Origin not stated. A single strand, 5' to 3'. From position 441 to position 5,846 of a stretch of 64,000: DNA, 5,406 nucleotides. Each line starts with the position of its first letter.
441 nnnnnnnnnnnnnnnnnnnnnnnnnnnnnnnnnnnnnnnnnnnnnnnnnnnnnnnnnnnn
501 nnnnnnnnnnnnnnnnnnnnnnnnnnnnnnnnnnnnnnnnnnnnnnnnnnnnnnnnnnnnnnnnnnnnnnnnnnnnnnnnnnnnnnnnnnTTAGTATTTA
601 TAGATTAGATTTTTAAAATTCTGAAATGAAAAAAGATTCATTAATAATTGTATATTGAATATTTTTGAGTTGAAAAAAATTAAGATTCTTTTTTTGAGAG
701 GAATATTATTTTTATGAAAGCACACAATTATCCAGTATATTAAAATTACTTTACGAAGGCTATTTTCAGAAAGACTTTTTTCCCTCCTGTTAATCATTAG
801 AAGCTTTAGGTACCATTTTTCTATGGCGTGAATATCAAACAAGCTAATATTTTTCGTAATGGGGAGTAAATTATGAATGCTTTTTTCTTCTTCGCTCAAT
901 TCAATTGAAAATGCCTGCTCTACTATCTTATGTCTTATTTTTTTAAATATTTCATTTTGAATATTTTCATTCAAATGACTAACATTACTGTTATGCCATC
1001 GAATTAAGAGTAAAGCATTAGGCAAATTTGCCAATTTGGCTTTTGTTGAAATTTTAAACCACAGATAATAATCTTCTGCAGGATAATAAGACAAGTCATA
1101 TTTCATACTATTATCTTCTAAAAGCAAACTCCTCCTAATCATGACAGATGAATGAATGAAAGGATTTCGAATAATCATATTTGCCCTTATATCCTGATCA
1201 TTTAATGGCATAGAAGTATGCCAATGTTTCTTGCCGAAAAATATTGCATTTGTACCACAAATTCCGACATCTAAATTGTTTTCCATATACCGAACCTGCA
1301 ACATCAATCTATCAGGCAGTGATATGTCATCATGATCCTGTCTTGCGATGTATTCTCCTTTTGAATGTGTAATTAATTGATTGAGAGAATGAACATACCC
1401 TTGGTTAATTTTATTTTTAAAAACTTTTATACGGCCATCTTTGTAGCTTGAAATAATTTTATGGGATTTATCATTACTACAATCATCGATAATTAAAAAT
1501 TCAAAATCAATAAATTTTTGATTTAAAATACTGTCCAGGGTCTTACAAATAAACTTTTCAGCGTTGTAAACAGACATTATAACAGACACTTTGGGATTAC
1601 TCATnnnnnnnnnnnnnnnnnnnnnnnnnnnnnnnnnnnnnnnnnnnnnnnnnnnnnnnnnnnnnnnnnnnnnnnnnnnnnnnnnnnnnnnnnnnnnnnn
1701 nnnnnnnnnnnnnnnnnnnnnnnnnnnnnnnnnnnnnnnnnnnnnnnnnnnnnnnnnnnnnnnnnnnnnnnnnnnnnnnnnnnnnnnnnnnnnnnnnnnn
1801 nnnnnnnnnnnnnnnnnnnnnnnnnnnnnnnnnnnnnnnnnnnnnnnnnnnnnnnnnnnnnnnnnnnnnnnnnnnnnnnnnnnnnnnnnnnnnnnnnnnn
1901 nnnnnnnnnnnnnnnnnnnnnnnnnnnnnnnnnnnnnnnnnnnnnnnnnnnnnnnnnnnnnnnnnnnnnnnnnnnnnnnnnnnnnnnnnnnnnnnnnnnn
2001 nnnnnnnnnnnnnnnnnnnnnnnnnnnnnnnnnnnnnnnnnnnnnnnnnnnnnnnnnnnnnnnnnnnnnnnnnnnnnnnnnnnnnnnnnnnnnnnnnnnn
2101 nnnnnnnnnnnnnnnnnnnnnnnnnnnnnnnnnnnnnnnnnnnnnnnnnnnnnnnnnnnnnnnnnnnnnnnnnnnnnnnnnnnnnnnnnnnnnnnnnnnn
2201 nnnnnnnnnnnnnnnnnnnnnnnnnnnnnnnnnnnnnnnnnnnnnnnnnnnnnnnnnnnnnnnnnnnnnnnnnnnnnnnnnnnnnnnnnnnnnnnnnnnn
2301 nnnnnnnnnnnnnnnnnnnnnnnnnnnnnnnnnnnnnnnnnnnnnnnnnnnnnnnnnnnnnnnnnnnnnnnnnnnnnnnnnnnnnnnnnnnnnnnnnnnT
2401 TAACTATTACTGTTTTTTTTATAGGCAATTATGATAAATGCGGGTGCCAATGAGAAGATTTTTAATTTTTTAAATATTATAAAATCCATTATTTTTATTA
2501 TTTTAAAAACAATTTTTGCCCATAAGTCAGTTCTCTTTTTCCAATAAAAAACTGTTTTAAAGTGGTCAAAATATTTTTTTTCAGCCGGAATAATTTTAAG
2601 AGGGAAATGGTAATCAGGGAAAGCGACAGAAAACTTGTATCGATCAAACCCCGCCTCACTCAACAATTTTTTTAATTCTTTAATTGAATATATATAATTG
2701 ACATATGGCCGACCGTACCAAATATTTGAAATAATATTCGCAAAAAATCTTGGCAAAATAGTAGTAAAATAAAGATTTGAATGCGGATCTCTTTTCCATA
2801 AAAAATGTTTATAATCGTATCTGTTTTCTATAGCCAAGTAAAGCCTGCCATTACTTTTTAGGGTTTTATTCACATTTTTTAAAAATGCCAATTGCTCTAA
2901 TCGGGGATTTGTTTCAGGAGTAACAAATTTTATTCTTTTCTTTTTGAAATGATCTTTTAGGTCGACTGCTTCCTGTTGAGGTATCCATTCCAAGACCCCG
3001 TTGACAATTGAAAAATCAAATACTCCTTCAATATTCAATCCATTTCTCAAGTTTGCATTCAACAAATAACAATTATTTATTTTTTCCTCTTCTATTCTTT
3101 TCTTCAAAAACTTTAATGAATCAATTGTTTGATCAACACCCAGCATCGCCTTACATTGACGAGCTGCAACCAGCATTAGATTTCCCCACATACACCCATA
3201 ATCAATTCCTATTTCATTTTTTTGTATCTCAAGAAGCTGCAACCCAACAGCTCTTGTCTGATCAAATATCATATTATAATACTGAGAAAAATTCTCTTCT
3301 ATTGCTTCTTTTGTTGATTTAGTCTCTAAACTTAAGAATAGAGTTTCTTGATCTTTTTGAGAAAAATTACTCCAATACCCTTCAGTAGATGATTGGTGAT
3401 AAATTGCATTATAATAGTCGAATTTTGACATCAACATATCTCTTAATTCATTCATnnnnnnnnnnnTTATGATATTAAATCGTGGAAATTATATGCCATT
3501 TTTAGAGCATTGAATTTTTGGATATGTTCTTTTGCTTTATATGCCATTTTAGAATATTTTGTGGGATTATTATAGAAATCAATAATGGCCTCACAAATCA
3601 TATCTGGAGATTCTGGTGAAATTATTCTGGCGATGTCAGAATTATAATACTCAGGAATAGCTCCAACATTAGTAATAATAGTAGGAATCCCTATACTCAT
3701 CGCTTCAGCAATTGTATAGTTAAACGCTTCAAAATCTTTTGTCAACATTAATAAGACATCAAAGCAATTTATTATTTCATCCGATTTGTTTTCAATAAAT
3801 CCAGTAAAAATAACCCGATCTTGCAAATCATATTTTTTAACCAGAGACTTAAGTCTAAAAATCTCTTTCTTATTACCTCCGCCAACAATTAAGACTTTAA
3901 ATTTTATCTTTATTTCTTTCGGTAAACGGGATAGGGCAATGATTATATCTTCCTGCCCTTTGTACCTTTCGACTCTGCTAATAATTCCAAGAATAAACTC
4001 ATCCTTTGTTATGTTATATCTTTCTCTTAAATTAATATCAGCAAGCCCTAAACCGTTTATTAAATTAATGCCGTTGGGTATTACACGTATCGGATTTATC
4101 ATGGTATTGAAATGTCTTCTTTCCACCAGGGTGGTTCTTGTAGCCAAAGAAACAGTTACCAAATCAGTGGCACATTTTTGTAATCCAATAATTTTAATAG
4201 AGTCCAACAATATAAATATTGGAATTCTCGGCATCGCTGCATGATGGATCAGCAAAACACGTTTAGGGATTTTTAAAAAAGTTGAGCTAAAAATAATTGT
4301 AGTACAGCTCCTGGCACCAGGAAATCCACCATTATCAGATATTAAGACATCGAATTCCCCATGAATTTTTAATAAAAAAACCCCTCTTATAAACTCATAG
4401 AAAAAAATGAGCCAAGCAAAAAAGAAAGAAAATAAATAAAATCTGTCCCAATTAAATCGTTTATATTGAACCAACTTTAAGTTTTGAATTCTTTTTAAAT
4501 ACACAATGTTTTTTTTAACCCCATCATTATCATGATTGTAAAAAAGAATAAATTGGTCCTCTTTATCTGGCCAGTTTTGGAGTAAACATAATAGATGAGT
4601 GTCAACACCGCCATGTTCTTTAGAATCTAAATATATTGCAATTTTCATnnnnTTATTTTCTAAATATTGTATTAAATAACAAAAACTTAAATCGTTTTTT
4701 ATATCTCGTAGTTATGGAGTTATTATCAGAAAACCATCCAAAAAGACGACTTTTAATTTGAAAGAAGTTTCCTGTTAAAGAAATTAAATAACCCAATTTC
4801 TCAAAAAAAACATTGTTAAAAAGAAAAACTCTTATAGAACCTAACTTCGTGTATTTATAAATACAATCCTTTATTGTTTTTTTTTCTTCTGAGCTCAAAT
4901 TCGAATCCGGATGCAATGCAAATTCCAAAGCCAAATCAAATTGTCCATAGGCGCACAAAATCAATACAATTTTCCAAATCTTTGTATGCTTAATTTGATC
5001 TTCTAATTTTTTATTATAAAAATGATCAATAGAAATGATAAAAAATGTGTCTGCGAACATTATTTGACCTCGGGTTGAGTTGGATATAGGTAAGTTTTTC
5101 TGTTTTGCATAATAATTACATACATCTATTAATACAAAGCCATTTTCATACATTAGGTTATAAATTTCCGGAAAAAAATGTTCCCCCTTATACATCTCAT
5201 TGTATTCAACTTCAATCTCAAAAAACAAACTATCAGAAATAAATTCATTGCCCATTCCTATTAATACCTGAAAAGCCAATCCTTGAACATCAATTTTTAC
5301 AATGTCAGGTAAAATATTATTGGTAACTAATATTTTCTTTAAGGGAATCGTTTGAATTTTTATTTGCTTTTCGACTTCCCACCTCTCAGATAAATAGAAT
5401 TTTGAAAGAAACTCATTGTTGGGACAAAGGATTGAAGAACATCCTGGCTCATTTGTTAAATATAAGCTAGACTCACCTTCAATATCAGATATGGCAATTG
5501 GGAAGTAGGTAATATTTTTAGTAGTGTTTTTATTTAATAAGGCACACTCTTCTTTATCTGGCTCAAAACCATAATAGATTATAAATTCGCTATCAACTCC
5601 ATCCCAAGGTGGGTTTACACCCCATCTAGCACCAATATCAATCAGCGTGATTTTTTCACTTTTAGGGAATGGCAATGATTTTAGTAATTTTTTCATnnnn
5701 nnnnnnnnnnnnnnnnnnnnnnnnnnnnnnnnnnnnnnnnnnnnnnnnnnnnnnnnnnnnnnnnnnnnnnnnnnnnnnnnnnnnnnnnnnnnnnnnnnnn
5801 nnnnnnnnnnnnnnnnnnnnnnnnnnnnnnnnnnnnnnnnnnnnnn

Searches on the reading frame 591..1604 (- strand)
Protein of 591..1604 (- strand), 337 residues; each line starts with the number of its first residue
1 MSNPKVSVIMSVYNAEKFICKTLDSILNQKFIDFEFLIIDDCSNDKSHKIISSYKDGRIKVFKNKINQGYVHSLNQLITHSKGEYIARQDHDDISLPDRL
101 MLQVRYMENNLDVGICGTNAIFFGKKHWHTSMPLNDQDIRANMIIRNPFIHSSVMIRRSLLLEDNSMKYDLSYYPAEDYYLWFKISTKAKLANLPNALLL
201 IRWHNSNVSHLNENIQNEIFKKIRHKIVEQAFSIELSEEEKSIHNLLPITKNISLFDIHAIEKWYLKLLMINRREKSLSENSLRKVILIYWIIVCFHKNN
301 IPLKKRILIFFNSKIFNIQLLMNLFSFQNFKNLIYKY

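Call 14: search_protein_families(library=pfam, proteins=[window:591-1604:-], max_evalue=0.00001)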
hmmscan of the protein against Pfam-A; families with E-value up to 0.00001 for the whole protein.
window:591-1604:- (337 aa): 3 families
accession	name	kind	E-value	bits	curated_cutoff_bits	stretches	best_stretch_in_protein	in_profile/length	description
PF00535.33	Glycos_transf_2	-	8.3e-31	107.6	23.3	1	7-160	1-163/168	Glycosyl transferase family 2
PF10111.15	Glyco_tranf_2_2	-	4.3e-07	30.2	27.3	1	7-115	1-119/276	Glycosyltransferase like family 2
PF13641.12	Glyco_tranf_2_3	-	3.5e-06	27.6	27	1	4-120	1-123/230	Glycosyltransferase like family 2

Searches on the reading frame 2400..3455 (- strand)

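Call 14: search_protein_families(library=pfam, proteins=[window:2400-3455:-], max_evalue=0.00001)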
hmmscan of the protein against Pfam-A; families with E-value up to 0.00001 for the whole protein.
window:2400-3455:- (351 aa): 3 families
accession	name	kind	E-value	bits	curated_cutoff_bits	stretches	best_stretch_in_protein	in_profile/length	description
PF13847.12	Methyltransf_31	-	1.8e-06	28.1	27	1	79-208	3-110/145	Methyltransferase domain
PF13649.12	Methyltransf_25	-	6.5e-06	27.2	27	0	85-164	3-83/97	Methyltransferase domain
PF13489.12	Methyltransf_23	-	7.9e-06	26.1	27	0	74-271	16-160/164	Methyltransferase domain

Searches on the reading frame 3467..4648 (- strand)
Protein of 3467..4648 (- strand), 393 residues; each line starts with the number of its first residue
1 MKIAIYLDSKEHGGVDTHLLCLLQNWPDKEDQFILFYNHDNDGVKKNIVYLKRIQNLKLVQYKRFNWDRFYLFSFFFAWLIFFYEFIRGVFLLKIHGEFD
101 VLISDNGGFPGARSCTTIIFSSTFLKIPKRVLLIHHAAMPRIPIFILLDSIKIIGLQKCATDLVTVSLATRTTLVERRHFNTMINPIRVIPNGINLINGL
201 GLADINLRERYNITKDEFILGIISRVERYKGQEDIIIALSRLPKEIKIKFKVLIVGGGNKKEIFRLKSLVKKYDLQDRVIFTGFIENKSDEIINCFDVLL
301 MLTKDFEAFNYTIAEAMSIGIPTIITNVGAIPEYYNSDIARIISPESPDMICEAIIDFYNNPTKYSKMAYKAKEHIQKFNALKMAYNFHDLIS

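Call 14: search_protein_families(library=pfam, proteins=[window:3467-4648:-], max_evalue=0.00001)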
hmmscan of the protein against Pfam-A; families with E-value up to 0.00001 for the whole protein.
window:3467-4648:- (393 aa): 2 families
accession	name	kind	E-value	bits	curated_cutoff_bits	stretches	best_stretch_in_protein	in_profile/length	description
PF00534.26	Glycos_transf_1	-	8.6e-29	100.7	26.4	1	207-374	5-171/172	Glycosyl transferases group 1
PF13692.12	Glyco_trans_1_4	-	2.3e-20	73.8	27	1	219-361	3-142/142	Glycosyl transferases group 1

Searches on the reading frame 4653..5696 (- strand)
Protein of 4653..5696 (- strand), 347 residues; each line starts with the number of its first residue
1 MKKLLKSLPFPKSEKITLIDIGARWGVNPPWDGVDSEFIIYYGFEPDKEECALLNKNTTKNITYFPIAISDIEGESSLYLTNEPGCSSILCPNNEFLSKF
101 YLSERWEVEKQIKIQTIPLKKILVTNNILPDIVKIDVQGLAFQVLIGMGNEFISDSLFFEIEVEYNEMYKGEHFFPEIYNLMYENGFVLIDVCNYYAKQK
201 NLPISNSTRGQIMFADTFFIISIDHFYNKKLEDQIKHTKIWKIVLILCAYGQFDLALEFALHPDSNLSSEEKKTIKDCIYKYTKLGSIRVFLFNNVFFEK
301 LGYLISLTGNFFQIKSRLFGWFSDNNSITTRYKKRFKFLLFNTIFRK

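Call 14: search_protein_families(library=pfam, proteins=[window:4653-5696:-], max_evalue=0.00001)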
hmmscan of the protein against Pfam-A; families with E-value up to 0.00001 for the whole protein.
window:4653-5696:- (347 aa): 1 family
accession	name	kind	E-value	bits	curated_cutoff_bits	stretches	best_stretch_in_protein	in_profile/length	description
PF05050.19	Methyltransf_21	-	3.3e-13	50.6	22.7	1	36-188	22-172/173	Methyltransferase FkbM domain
